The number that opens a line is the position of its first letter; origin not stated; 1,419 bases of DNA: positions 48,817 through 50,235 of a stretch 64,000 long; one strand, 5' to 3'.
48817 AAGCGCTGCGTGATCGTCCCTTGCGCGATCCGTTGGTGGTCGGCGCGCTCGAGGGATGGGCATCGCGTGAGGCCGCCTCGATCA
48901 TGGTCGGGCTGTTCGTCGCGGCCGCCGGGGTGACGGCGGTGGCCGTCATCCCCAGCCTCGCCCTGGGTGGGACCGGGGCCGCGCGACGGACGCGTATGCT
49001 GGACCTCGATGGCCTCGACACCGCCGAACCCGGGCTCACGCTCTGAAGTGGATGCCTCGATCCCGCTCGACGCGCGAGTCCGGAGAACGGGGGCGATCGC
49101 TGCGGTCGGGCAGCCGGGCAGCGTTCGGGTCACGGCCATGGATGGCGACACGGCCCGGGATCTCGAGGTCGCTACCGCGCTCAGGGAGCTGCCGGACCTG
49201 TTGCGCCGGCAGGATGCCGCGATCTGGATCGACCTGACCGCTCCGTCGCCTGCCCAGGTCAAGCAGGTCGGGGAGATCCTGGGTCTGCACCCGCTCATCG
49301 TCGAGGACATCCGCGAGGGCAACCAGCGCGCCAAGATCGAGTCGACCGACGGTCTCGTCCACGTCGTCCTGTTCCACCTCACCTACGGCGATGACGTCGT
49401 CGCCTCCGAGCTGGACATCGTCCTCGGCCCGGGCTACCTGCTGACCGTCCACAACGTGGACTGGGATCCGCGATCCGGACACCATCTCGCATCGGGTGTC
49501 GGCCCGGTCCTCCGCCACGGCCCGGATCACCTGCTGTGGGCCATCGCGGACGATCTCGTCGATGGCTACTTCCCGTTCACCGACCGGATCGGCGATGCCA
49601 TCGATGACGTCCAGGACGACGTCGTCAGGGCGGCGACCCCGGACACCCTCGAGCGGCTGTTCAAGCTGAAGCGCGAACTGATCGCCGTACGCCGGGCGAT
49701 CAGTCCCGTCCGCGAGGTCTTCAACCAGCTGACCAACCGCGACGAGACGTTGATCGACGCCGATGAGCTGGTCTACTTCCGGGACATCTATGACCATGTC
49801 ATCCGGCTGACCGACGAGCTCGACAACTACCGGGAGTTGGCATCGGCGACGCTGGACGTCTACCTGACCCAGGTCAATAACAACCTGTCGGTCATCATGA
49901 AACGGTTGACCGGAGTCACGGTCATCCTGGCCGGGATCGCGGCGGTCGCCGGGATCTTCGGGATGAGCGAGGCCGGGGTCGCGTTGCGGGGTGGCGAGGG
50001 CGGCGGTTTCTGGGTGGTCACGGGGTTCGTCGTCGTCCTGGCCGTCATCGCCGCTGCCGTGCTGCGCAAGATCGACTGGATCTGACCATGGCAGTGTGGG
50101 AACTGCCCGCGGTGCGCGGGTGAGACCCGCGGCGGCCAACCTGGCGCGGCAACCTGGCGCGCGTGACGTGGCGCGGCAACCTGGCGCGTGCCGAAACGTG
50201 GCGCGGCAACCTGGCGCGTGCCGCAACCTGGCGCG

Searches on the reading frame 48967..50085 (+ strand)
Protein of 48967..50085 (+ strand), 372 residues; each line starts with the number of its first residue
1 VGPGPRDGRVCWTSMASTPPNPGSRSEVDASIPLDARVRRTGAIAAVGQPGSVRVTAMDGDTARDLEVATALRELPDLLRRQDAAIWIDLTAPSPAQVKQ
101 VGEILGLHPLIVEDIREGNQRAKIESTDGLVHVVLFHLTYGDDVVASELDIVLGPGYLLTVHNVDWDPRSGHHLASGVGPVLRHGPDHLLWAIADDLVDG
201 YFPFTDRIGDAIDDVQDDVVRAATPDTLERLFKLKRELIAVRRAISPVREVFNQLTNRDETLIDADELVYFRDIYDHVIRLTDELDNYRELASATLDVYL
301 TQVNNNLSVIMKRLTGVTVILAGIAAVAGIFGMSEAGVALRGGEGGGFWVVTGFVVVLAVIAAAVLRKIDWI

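Call 8: search_protein_families(library=pfam, proteins=[window:48967-50085:+])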
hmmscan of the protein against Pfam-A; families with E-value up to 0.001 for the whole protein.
window:48967-50085:+ (372 aa): 1 family
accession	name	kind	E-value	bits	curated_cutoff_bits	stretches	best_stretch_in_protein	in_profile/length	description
PF01544.23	CorA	-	3.6e-49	168.1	27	1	84-368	3-292/292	CorA-like Mg2+ transporter protein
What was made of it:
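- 49009..50085 (+): corA (Mg2+ transporter), upstream convergent gene; stop codon at 50083-50085. Pfam CorA 3.6e-49 (call 8).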

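Call 11: find_encoding_contigs(protein=window:48967-50085:+, flank=5000, max_places=10)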
Protein window:48967-50085:+ (372 aa): no gene with exactly this product is on record in the collection.

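Call 13: find_homologous_proteins(query=window:48967-50085:+, max_evalue=1e-30)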
Query window:48967-50085:+ (372 aa): 3141 proteins with E <= 1e-30 among 8000 candidates; the best 120 are listed.
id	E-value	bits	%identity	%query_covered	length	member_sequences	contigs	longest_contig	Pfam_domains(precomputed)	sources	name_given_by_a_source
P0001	8.8e-216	734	93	96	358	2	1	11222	PF01544.24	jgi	jgi:magnesium transporter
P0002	5.0e-184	630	79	97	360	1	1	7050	PF01544.24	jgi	jgi:magnesium transporter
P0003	5.8e-181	620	77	96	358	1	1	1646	PF01544.24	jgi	jgi:magnesium transporter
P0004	1.1e-180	619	75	96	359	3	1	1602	PF01544.24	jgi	jgi:magnesium transporter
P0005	1.3e-180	619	76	96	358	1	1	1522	PF01544.24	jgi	jgi:magnesium transporter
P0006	2.3e-180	618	77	96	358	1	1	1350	PF01544.24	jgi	jgi:magnesium transporter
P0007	2.9e-179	614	77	96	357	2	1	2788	PF01544.24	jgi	jgi:magnesium transporter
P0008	3.2e-179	614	76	96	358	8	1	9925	PF01544.24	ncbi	-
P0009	4.9e-179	613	77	96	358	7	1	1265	PF01544.24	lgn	-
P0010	5.5e-179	613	78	96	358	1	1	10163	PF01544.24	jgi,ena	jgi:magnesium transporter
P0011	8.9e-179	613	76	96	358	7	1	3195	PF01544.24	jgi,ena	-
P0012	5.4e-178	610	76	96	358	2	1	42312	PF01544.24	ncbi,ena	-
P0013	5.7e-178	610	75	96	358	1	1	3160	PF01544.24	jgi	jgi:magnesium transporter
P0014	7.1e-178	610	76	96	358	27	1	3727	PF01544.24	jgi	jgi:magnesium transporter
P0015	7.8e-178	610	75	96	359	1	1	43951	PF01544.24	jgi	jgi:magnesium transporter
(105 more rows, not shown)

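Call 14: find_encoding_contigs(protein=P0001, flank=6000, max_places=4)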
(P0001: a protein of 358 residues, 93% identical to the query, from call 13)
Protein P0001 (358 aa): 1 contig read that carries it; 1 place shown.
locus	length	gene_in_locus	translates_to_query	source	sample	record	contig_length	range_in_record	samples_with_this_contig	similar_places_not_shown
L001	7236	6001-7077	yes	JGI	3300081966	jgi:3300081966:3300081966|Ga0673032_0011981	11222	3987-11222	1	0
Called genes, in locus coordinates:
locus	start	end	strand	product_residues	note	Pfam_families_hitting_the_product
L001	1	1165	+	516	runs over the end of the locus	PF13493:DUF4118, PF00512:HisKA, PF02518:HATPase_c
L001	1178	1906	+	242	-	PF00072:Response_reg, PF00486:Trans_reg_C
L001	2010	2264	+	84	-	-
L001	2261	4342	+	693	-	PF13520:AA_permease_2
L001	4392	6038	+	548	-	PF00083:Sugar_tr (weak), PF07690:MFS_1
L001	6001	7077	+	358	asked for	PF01544:CorA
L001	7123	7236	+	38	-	?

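Call 15: find_encoding_contigs(protein=P0002, flank=6000, max_places=4)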
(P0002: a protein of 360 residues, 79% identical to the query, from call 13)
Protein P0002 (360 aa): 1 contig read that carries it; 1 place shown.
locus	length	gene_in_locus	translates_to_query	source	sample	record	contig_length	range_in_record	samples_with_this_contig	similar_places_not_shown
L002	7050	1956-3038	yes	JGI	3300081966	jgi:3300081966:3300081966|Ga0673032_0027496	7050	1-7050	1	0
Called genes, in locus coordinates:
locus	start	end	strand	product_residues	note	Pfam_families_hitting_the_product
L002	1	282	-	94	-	?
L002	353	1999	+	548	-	PF00083:Sugar_tr, PF07690:MFS_1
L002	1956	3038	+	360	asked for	PF01544:CorA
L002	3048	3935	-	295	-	PF02358:Trehalose_PPase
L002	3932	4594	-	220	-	PF00578:AhpC-TSA, PF08534:Redoxin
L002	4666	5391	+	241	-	-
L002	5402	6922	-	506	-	PF00361:Proton_antipo_M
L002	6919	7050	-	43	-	?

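Call 16: find_encoding_contigs(protein=P0010, flank=6000, max_places=4)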
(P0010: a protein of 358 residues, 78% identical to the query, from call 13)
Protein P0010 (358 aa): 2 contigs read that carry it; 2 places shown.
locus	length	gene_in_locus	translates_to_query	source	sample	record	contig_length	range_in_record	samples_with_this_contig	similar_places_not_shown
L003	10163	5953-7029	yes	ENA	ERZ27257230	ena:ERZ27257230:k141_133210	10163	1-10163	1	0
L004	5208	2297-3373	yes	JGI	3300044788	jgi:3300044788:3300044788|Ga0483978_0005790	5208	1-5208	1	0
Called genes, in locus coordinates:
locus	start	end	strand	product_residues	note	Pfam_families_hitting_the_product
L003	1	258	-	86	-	?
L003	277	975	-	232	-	PF01066:CDP-OH_P_transf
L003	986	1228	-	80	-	PF01022:HTH_5, PF12802:MarR_2 (weak), PF12840:HTH_20, PF13412:HTH_24, PF24034:DUF7343 (faint), PF13518:HTH_28 (faint)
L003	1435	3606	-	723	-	PF01326:PPDK_N, PF00391:PEP-utilizers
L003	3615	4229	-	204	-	PF12840:HTH_20 (faint), PF00440:TetR_N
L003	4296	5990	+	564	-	PF00083:Sugar_tr, PF07690:MFS_1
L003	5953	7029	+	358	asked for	PF01544:CorA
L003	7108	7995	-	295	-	PF00702:Hydrolase (faint), PF02358:Trehalose_PPase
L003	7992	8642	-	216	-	PF00578:AhpC-TSA, PF08534:Redoxin, PF00085:Thioredoxin (weak)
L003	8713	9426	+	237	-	-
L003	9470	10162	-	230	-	?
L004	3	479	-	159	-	?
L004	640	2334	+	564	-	PF00083:Sugar_tr, PF07690:MFS_1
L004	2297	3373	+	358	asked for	PF01544:CorA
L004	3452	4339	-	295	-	PF00702:Hydrolase (faint), PF02358:Trehalose_PPase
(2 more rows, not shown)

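Call 29: list_cluster_members(proteins=[P0001, P0121])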
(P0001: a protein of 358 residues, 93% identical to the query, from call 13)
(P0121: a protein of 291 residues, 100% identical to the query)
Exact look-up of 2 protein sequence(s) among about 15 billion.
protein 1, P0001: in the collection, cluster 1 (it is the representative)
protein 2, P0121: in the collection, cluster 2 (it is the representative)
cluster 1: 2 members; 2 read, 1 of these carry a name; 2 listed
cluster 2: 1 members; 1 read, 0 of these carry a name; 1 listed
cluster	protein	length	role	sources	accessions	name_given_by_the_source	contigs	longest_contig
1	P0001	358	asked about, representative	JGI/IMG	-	magnesium transporter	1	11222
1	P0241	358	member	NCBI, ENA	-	-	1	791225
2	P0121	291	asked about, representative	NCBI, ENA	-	-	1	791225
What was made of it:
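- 49009..50085 (+): The 358-aa form equals P0241, found on a 791-kb contig (calls 13, 29).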

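Call 38: find_related_loci(query=window:49009-50085:+, collection=genome_contigs, flank=4000)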
Query window:49009-50085:+ (358 aa) in genome_contigs; peptide patterns used: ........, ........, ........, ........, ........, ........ (x = any residue, [..] = any of these).
600 stretches matched a pattern (row limit reached: there are more); 516 encode a relative of the query (tblastn E <= 1e-3); the best 80 are kept; 80 distinct loci.
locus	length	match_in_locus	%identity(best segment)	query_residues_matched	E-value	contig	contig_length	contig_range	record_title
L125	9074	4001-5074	76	1-358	0e+0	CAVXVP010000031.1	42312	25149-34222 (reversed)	MAG: uncultured Chloroflexia bacterium isolate MFD06298.bin.2.198 genome assembly, contig: contig_80216, whole genome sh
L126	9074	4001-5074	76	1-358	1e-177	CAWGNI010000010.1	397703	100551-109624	MAG: uncultured Chloroflexia bacterium isolate MFD05684.bin.2.219 genome assembly, contig: contig_68023, whole genome sh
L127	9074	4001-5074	78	1-358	5e-173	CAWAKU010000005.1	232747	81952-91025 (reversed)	MAG: uncultured Chloroflexia bacterium isolate MFD02134.bin.1.198 genome assembly, contig: contig_24981, whole genome sh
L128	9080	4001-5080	72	1-358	5e-168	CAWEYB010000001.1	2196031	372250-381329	MAG: uncultured Chloroflexia bacterium isolate MFD05513.bin.2.174 genome assembly, contig: contig_16543, whole genome sh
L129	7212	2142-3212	71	1-358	1e-165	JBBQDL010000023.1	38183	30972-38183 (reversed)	MAG: Candidatus Limnocylindrales bacterium isolate Co_metawrap_1175 Cmw_1175_k141_19154600_length_38183_cov_10.0722, who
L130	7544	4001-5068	70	3-358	8e-160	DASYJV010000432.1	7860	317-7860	MAG TPA_asm: Candidatus Limnocylindrales bacterium isolate SMAG_U4304 k141_2321089, whole genome shotgun sequence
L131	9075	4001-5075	82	1-358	6e-159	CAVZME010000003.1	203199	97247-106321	MAG: uncultured Chloroflexia bacterium isolate MFD02159.bin.2.67 genome assembly, contig: contig_17814, whole genome sho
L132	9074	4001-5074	70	1-358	6e-158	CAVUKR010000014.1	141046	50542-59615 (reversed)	MAG: uncultured Chloroflexia bacterium isolate MFD02134.bin.2.62 genome assembly, contig: contig_68079, whole genome sho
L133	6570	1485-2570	70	1-358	1e-155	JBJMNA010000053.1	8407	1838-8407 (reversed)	MAG: Chloroflexota bacterium isolate H1_18_all_fractions_metab_conc_23_RIF_CHLX_70_21 k255_1419196, whole genome shotgun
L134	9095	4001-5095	64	1-358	1e-150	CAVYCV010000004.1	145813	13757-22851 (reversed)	MAG: uncultured Chloroflexia bacterium isolate MFD04944.bin.1.217 genome assembly, contig: contig_40335, whole genome sh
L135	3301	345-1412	66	2-358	2e-156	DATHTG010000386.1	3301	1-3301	MAG TPA_asm: Candidatus Limnocylindrales bacterium isolate SMAG_U16071 k141_1257893, whole genome shotgun sequence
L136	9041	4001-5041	66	2-358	3e-147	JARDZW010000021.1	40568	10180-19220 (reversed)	MAG: Chloroflexota bacterium isolate C_No_T0_bin.2 scaffold_315, whole genome shotgun sequence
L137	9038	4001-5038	68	1-358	6e-147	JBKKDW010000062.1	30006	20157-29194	MAG: Candidatus Limnocylindrales bacterium isolate swi_bin.91 k127_11838534, whole genome shotgun sequence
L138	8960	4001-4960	70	34-358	2e-146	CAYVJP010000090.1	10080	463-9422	MAG TPA_asm: uncultured Anaerolineaceae bacterium isolate SRP237561_co1_263 genome assembly, contig: NODE_12947_length_1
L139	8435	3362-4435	68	1-358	2e-143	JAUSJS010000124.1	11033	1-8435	MAG: Candidatus Limnocylindrales bacterium isolate E14_metabat.bin.312 E14_k141_998204, whole genome shotgun sequence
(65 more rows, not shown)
